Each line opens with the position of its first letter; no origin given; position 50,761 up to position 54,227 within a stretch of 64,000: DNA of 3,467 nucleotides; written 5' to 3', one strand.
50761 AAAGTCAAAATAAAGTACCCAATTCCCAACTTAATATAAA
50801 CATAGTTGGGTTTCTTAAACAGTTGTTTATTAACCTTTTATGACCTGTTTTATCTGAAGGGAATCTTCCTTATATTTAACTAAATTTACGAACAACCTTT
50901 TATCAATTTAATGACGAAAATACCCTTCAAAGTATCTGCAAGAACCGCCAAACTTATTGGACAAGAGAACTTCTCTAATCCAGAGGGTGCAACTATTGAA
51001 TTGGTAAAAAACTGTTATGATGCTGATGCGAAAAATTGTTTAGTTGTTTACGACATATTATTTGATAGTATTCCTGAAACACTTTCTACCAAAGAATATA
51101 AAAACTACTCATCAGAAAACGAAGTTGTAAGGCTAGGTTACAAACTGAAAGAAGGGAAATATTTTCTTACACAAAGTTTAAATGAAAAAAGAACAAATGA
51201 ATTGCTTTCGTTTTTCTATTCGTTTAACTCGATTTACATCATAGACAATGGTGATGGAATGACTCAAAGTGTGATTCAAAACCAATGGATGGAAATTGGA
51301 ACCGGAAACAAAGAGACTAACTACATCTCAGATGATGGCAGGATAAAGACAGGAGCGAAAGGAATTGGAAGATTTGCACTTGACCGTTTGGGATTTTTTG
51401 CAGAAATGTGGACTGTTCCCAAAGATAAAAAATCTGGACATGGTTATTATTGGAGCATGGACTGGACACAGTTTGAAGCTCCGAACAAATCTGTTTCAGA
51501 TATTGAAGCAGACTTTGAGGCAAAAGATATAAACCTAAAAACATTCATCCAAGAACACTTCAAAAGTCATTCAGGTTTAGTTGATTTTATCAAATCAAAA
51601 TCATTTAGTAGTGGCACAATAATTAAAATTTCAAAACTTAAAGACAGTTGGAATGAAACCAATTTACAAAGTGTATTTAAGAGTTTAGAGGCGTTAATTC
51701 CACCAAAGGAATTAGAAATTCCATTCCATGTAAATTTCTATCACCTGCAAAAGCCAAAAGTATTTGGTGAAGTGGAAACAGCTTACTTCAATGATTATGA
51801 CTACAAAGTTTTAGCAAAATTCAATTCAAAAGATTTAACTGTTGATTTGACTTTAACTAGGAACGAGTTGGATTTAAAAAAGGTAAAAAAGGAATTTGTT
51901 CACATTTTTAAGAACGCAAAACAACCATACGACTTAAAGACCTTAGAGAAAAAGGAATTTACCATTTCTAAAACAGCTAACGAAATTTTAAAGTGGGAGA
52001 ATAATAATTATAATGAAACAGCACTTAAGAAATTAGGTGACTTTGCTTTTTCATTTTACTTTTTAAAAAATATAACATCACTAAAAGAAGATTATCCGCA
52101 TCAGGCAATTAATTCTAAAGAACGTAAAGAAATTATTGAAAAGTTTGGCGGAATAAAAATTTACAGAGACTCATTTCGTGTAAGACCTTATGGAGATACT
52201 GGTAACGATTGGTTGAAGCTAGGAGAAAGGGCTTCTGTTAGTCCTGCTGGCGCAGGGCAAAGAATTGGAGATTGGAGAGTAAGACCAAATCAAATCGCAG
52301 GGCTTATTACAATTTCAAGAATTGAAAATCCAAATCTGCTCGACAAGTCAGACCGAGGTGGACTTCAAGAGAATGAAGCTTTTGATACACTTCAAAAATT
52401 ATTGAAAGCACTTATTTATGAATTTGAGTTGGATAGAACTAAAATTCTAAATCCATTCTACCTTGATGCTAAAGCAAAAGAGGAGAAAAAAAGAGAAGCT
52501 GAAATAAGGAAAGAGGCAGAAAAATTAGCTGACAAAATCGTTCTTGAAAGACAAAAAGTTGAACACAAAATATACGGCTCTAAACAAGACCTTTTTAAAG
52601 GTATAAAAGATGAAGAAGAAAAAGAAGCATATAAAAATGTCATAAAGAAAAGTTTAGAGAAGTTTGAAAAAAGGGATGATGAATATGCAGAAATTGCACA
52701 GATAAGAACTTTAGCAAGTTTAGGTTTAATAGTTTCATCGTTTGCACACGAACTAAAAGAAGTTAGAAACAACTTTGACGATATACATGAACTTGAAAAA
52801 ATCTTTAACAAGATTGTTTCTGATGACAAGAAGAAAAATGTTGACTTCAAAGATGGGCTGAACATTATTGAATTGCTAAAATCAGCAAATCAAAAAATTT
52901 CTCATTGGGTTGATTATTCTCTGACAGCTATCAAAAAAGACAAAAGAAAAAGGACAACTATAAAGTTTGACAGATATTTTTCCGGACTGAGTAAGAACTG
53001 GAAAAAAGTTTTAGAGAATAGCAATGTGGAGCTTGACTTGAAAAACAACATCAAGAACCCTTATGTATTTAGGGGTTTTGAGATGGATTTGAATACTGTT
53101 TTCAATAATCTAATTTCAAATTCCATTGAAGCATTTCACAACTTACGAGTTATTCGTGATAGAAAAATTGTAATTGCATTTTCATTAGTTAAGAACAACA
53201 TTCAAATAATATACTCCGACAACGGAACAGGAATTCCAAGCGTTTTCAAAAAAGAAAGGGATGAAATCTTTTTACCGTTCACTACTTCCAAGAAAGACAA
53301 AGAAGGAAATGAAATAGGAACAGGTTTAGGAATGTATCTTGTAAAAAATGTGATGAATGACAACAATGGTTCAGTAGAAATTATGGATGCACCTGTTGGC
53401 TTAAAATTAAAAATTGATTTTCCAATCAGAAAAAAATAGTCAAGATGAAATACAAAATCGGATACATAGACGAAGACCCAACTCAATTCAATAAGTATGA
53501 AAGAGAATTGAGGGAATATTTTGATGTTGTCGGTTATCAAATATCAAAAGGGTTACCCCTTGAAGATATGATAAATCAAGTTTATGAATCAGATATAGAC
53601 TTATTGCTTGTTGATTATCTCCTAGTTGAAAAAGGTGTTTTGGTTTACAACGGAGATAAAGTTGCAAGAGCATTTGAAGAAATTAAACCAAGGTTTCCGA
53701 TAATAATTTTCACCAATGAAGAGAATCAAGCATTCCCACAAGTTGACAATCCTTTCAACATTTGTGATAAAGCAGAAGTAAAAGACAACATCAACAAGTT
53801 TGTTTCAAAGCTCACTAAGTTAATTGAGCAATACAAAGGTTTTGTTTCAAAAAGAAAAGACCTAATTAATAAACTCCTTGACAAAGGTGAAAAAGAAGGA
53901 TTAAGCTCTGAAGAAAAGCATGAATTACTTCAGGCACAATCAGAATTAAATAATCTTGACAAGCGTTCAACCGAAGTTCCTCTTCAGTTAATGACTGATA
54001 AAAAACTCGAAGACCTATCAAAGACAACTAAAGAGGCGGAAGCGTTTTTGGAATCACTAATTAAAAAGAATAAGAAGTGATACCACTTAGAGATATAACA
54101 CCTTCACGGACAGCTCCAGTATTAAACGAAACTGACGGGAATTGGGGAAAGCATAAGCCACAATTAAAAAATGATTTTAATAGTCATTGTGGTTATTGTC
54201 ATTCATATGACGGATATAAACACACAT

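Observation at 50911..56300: Four-gene candidate defence system: GHKL ATPase-histidine kinase + receiver + HNH nuclease + N6-adenine methyltransferase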

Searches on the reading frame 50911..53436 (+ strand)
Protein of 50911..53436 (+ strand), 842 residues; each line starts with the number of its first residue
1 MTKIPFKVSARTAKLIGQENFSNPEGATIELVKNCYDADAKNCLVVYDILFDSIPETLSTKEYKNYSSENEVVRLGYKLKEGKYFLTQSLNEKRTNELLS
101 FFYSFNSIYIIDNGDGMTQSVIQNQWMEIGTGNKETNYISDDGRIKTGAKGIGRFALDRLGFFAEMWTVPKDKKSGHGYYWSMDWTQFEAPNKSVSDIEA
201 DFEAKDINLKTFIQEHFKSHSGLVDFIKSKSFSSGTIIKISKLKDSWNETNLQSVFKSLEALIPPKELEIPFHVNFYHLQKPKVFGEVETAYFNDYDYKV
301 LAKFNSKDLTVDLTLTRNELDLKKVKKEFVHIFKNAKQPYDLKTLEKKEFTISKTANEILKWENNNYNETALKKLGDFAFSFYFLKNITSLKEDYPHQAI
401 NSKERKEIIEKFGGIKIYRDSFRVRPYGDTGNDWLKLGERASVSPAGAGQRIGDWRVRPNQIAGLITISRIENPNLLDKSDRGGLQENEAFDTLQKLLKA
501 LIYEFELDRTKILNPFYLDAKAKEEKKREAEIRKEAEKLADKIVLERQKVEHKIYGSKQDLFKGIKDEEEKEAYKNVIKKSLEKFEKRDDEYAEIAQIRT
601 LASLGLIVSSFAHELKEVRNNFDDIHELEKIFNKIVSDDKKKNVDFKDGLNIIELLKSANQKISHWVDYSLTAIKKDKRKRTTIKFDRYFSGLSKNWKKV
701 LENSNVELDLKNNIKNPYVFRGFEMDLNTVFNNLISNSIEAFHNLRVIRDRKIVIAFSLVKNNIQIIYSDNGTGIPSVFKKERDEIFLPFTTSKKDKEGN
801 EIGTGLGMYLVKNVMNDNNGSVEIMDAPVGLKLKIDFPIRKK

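Call 57: search_protein_families(library=pfam, alignment_id=A6, max_evalue=0.01)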
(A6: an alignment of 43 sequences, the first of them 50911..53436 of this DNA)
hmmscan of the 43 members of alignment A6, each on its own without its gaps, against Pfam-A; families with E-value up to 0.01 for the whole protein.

A. member 1, window:50911-53436:+ (842 aa): 3 families
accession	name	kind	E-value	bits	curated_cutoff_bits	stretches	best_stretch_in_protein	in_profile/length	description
PF02518.31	HATPase_c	-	7.3e-13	49.4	26.4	1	724-837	3-107/111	Histidine kinase-, DNA gyrase B-, and HSP90-like ATPase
PF13589.12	HATPase_c_3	-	3.1e-12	47.1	25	1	106-190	34-112/137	Histidine kinase-, DNA gyrase B-, and HSP90-like ATPase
PF14501.12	HATPase_c_5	-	1.4e-06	28.6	22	1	725-828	4-92/102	GHKL domain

B. families by the number of members that match (of 43 scanned): 9 families
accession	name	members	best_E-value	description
PF13589.12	HATPase_c_3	43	6.6e-21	Histidine kinase-, DNA gyrase B-, and HSP90-like ATPase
PF02518.31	HATPase_c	43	3e-18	Histidine kinase-, DNA gyrase B-, and HSP90-like ATPase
PF14501.12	HATPase_c_5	36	7.1e-09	GHKL domain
PF21912.2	Glyco_transf_99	1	0.00011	Glycosyltransferase 99 family N-terminal domain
PF13581.12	HATPase_c_2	1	0.0014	Histidine kinase-like ATPase domain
PF07890.17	Rrp15p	1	0.0046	Rrp15p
PF02558.23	ApbA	1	0.005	Ketopantoate reductase PanE/ApbA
PF17190.9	RecG_N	1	0.0074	RecG N-terminal helical domain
PF12495.13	Vip3A_N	1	0.0079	Vegetative insecticide protein 3A N terminal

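Call 69: search_solved_structures(query=A5, max_evalue=0.01)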
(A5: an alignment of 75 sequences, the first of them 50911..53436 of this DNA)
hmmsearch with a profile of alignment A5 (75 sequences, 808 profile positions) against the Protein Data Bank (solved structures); distinct sequences matched with E-value up to 0.01: 61 (the best 60 are shown).
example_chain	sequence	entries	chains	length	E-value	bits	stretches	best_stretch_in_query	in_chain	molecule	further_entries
3a0r_A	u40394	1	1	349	6.4e-18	67.4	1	551-805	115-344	Sensor protein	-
2c2a_A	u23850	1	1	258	1.6e-17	66.2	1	573-792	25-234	SENSOR HISTIDINE KINASE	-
5uht_A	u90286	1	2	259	1.6e-17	66.1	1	573-792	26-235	Sensor histidine kinase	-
3dge_A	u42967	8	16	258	1.6e-17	66.1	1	573-792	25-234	Sensor protein | Histidine kinase | Sensor histidine kinase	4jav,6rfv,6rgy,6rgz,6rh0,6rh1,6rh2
6azr_A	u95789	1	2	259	1.8e-17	66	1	573-792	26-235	Sensor histidine kinase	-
4jas_A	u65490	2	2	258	3.9e-17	64.9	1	574-792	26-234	Histidine kinase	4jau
6rh7_A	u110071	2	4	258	7.4e-17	63.9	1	586-792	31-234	Sensor histidine kinase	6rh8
9jfj_A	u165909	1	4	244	1.7e-16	62.7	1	610-804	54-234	Sensor histidine kinase ZraS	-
3a0t_A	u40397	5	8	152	4.2e-16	61.4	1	648-805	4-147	Sensor protein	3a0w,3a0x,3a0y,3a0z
8vc9_A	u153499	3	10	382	5.5e-16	61.1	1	547-791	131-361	Leptospira virulence regulator B (LvrB) | histidine kinase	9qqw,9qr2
6paj_A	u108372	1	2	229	1.2e-14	56.6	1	580-805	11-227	Sensor protein SrrB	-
7z8n_A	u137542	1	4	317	5.4e-13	51.1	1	531-804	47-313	Histidine kinase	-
4gcz_A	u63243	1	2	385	1.7e-12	49.5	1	544-803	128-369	Blue-light photoreceptor, Sensor protein fixL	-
8a7f_A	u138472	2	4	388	2.5e-12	49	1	545-803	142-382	Putative Sensory box protein,Sensor protein FixL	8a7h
8a3u_A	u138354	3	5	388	2.5e-12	49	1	545-803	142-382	Putative Sensory box protein,Sensor protein FixL | Putative Sensory box protein,Putative Sensory box protein,Sensor protein FixL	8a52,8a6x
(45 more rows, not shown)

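Call 74: predict_structure(alignment_id=A5)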
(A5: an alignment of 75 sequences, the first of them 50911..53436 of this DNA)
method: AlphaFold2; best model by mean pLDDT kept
length: 842 residues; sequences in the alignment: 75
mean_pLDDT: 83.4   pTM: 0.76
mean pLDDT of the five models: 83.4, 83.4, 81.7, 81.1, 80.8
residues with pLDDT >= 90: 350; 70-90: 355; 50-70: 120; < 50: 17
segments of 3 or more residues with pLDDT < 50: 613-620
pLDDT, mean of each block of 10 residues (from residue 1): 77 49 81 89 95 93 94 94 90 91 95 92 80 73 73 79 94 80 88 83 93 90 88 94 91 90 79 92 88 86 96 96 92 90 93 93 87 95 85 80 86 88 85 90 80 87 92 87 84 95 94 91 82 74 71 61 60 63 53 55 55 48 72 83 82 73 60 60 89 85 89 89 83 89 86 95 94 90 87 82 81 84 91 92 52
secondary structure, 60 per line:
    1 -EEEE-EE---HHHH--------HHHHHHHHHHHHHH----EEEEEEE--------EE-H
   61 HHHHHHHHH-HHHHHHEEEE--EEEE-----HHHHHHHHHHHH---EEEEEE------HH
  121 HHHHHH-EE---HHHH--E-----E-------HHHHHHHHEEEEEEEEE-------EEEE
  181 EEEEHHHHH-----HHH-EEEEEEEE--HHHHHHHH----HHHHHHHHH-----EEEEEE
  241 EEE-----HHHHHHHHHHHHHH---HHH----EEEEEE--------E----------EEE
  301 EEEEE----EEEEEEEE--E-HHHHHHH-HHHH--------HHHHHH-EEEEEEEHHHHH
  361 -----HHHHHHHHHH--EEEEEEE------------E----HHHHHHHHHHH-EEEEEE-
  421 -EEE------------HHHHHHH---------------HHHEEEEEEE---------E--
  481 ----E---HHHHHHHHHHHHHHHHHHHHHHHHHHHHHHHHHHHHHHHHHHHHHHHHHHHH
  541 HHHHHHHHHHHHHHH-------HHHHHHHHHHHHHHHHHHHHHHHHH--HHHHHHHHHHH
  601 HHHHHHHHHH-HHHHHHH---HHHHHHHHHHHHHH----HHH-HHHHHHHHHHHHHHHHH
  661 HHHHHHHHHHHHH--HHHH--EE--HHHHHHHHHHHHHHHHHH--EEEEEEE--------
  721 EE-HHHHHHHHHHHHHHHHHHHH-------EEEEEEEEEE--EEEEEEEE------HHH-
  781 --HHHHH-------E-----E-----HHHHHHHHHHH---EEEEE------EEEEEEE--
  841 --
elements in order (helices of 4 or more, strands of 3 or more residues): E2-5 H12-15 H24-37 E42-48 H60-69 H71-76 E77-80 E83-86 H92-103 E107-112 H119-126 H133-136 H153-160 E161-169 E177-184 H185-189 E199-206 H209-216 H221-229 E235-243 H249-262 E273-278 E298-305 E310-317 H322-328 H330-333 H342-347 E349-355 H356-360 H366-375 E378-384 H402-412 E414-419 E422-424 H437-443 E462-468 H489-555 H563-587 H590-610 H612-618 H622-635 H644-673 H676-679 H686-703 E706-712 H724-743 E751-760 E763-770 H783-787 H807-817 E821-825 E832-838

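Call 77: fold_search(model_id=the predicted structure, library=pdb)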
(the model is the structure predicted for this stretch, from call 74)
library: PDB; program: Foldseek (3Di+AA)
matches with E <= 10: 862; with E <= 0.001: 621
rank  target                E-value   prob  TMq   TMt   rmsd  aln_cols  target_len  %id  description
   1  6rgy_B                6.3e-11  1.00  0.21  0.63   7.3       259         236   17  Revisiting pH-gated conformational switch. Complex HK853-RR468 pH 7.5 (released 2020-02-19)
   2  6rfv_B                6.3e-11  1.00  0.21  0.61   7.2       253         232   18  Revisiting pH-gated conformational switch. Complex HK853-RR468 pH 7 (released 2020-02-19)
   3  9jfj_C                8.6e-11  1.00  0.17  0.58   8.5       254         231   17  Crystal structure of the cytoplasmic domain of ZraS in ADP-bound form (released 2025-03-26)
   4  6rgy_A                9.1e-11  1.00  0.21  0.63   7.5       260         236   17  Revisiting pH-gated conformational switch. Complex HK853-RR468 pH 7.5 (released 2020-02-19)
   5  6rh8_A                9.1e-11  1.00  0.20  0.61   8.4       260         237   18  Revisiting pH-gated conformational switch. Complex HK853 mutant H260A -RR468 mutant D53A pH 5.3 (released 2020-02-19)
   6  5uht_A                1.1e-10  1.00  0.21  0.62   7.2       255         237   18  Structure of the Thermotoga maritima HK853-BeF3-RR468 complex at pH 5.0 (released 2017-12-27)
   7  8vc9_D                1.1e-10  1.00  0.18  0.38  21.7       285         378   18  Hybrid response regulator LvrB from Leptospira / phosphorylated REC form (released 2024-12-18)
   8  6rgz_A                1.2e-10  1.00  0.20  0.61   8.6       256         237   16  Revisiting pH-gated conformational switch. Complex HK853-RR468 pH 6.5 (released 2020-02-19)
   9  6rh0_B                1.2e-10  1.00  0.21  0.62   7.2       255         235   17  Revisiting pH-gated conformational switch. Complex HK853-RR468 pH 5.5 (released 2020-02-19)
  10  9cdh_B                1.6e-10  1.00  0.26  0.44   8.3       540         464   12  MORC2 PD mutant with DNA (released 2025-07-09)
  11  9cdg_A                1.8e-10  1.00  0.26  0.41  17.6       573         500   11  MORC2 ATPase dead mutant - S87A (released 2025-07-09)
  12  8vc9_C                2.1e-10  1.00  0.18  0.38  22.0       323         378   16  Hybrid response regulator LvrB from Leptospira / phosphorylated REC form (released 2024-12-18)
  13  9cdg_B                2.3e-10  1.00  0.24  0.38  17.7       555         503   12  MORC2 ATPase dead mutant - S87A (released 2025-07-09)
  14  9jfj_D                2.8e-10  1.00  0.18  0.59  17.2       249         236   19  Crystal structure of the cytoplasmic domain of ZraS in ADP-bound form (released 2025-03-26)
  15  9cdh_A                2.8e-10  1.00  0.27  0.45   8.7       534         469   12  MORC2 PD mutant with DNA (released 2025-07-09)
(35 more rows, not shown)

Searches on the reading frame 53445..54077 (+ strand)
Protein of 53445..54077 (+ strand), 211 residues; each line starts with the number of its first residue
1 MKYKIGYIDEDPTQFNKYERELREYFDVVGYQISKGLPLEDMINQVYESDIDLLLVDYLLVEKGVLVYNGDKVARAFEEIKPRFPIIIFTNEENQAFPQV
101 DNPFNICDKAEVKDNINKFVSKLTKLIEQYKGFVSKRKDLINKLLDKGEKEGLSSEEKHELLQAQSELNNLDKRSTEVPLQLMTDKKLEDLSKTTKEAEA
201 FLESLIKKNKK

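Call 45: search_protein_families(library=pfam, alignment_id=A4, max_evalue=0.01)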
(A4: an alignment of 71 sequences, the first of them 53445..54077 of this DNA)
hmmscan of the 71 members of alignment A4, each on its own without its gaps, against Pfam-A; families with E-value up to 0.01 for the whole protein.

A. member 1, window:53445-54077:+ (211 aa): 1 family
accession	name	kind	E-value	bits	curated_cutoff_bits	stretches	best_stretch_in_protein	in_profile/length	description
PF00072.30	Response_reg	-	0.00097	19.7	30.2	1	20-95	12-82/111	Response regulator receiver domain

B. families by the number of members that match (of 71 scanned): 16 families
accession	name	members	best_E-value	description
PF00072.30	Response_reg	41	1.3e-07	Response regulator receiver domain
PF03709.21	OKR_DC_1_N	3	0.0001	Orn/Lys/Arg decarboxylase, N-terminal domain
PF21542.2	TetR_C_42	2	0.0012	Tetracyclin repressor-like, C-terminal domain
PF05597.16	Phasin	2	0.0023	Poly(hydroxyalcanoate) granule associated protein (phasin)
PF21194.3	TadZ-like_ARD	2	0.0027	TadZ-like, receiver domain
PF12548.13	DUF3740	1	0.00029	Sulfatase protein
PF06694.16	Plant_NMP1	1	0.0015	Plant nuclear matrix protein 1 (NMP1)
PF23553.1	NELF-A_N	1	0.0016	NELF-A N-terminal domain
PF22652.1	DUF7006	1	0.0033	Family of unknown function (DUF7006)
PF18332.7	XRN1_D1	1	0.0057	Exoribonuclease Xrn1 D1 domain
PF07061.16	Swi5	1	0.0058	Swi5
PF03299.19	TF_AP-2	1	0.0058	Transcription factor AP-2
PF10835.13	DUF2573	1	0.0063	Protein of unknown function (DUF2573)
PF08158.18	SDA1_HEAT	1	0.0063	SDA1, HEAT repeat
PF20274.4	cREC_REC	1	0.0095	Cyclic-phosphate processing Receiver domain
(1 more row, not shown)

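Call 49: predict_structure(alignment_id=A4)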
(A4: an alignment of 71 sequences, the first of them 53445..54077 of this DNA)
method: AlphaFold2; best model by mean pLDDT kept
length: 211 residues; sequences in the alignment: 71
mean_pLDDT: 86.4   pTM: 0.77
mean pLDDT of the five models: 86.4, 85.3, 85.3, 84.6, 83.8
residues with pLDDT >= 90: 145; 70-90: 29; 50-70: 21; < 50: 16
segments of 3 or more residues with pLDDT < 50: 177-191
pLDDT, mean of each block of 10 residues (from residue 1): 93 95 96 94 96 97 90 96 96 91 92 92 97 94 91 92 90 65 44 56 62 51
secondary structure, 60 per line:
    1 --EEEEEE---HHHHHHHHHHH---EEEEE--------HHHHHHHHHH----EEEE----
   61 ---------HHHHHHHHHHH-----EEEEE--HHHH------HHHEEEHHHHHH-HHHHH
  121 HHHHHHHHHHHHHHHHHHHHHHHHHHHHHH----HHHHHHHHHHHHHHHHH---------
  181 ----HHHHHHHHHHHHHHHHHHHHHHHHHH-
elements in order: E3-8 H12-22 E26-30 H39-48 E53-56 H70-80 E86-90 H93-96 E106-108 H109-114 H116-150 H155-171 H185-210

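Call 52: fold_search(model_id=the predicted structure, library=pdb)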
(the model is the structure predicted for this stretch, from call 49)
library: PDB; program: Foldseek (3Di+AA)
matches with E <= 10: 1377; with E <= 0.001: 24
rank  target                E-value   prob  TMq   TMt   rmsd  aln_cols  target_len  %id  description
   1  7pvk_A                1.3e-05  1.00  0.45  0.20   9.1       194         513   18  X-ray structure of dimeric PorX (T272A mutant), in complex with pGpG. (released 2022-12-14)
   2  8ted_B                3.2e-05  1.00  0.42  0.19  11.2       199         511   16  PorX primitive orthorhombic crystal form (released 2024-04-17)
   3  7pv7_A                3.2e-05  1.00  0.42  0.19   9.6       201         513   18  Crystal structure of dimeric Porphyromonas gingivalis PorX, a type 9 secretion system response regulator. (released 2022-12-14)
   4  7pva_B                4.0e-05  1.00  0.45  0.20   9.3       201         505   18  1.9 Angstrom crystal structure of dimeric PorX, co-crystallized in the presence of zinc (released 2022-12-14)
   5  8p6f_A                4.6e-05  1.00  0.48  0.21   9.3       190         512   16  Crystal structure of PorX-Fj (released 2024-04-03)
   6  8ted_A                7.4e-05  1.00  0.45  0.20   9.5       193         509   16  PorX primitive orthorhombic crystal form (released 2024-04-17)
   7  8p6f_B                8.9e-05  1.00  0.42  0.19  10.7       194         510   15  Crystal structure of PorX-Fj (released 2024-04-03)
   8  8tef_A                1.4e-04  1.00  0.44  0.19  10.4       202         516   17  PorX primitive monoclinic crystal form (released 2024-04-17)
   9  8tff_A                1.6e-04  1.00  0.46  0.20   9.7       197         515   17  PorX with BeF3 phosphate analog (released 2024-04-17)
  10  8tfm_A                1.6e-04  1.00  0.45  0.21  10.3       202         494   17  PorX with Zn (primitive orthorhombic crystal form) (released 2024-04-17)
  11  5w43_A                2.1e-04  1.00  0.45  0.47  14.2       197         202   15  Structure of the two-component response regulator RcsB-DNA complex (released 2018-03-07)
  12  6ob8_A                2.2e-04  1.00  0.45  0.33   6.3       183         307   14  Crystal structure of a dual sensor histidine kinase in green light illuminated state (released 2019-09-18)
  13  3kcn_B                3.0e-04  1.00  0.47  0.70   3.3       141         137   18  The crystal structure of adenylate cyclase from Rhodopirellula baltica (released 2009-11-17)
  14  3kcn_A                3.2e-04  1.00  0.45  0.67   3.7       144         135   18  The crystal structure of adenylate cyclase from Rhodopirellula baltica (released 2009-11-17)
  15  5uxw_A                3.4e-04  1.00  0.48  0.42   3.3       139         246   16  Crystal Structure of Anti-anti-sigma factor PhyR from Bartonella quintana (released 2018-02-28)
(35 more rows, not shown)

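Call 98: search_protein_representatives(alignment_id=A4)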
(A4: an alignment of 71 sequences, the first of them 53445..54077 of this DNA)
Query: 71 sequences, 215 profile positions. Proteins with E-value up to 0.001 (for the whole library): 5771; up to 1e-10: 915; up to 1e-30: 307. The best 150 are listed.
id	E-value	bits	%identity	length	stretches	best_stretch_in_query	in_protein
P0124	4.8e-57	209.3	-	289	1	1-208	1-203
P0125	5.2e-54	199.4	-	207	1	3-212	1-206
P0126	1.1e-53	198.3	-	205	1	3-214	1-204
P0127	5.0e-53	196.1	-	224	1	2-212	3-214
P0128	3.1e-52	193.5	-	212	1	1-214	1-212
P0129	1.8e-51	191.0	-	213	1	1-214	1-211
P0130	1.9e-51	191.0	-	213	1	2-215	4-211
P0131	1.9e-51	191.0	-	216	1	1-213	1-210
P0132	1.8e-49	184.5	-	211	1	1-214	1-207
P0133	1.9e-49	184.4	-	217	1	1-213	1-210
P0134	3.3e-49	183.7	-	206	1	4-210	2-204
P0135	3.7e-49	183.5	-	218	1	1-214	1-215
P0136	3.7e-49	183.5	-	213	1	1-213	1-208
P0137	2.8e-48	180.6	-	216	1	1-214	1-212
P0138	7.6e-48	179.2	-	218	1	1-213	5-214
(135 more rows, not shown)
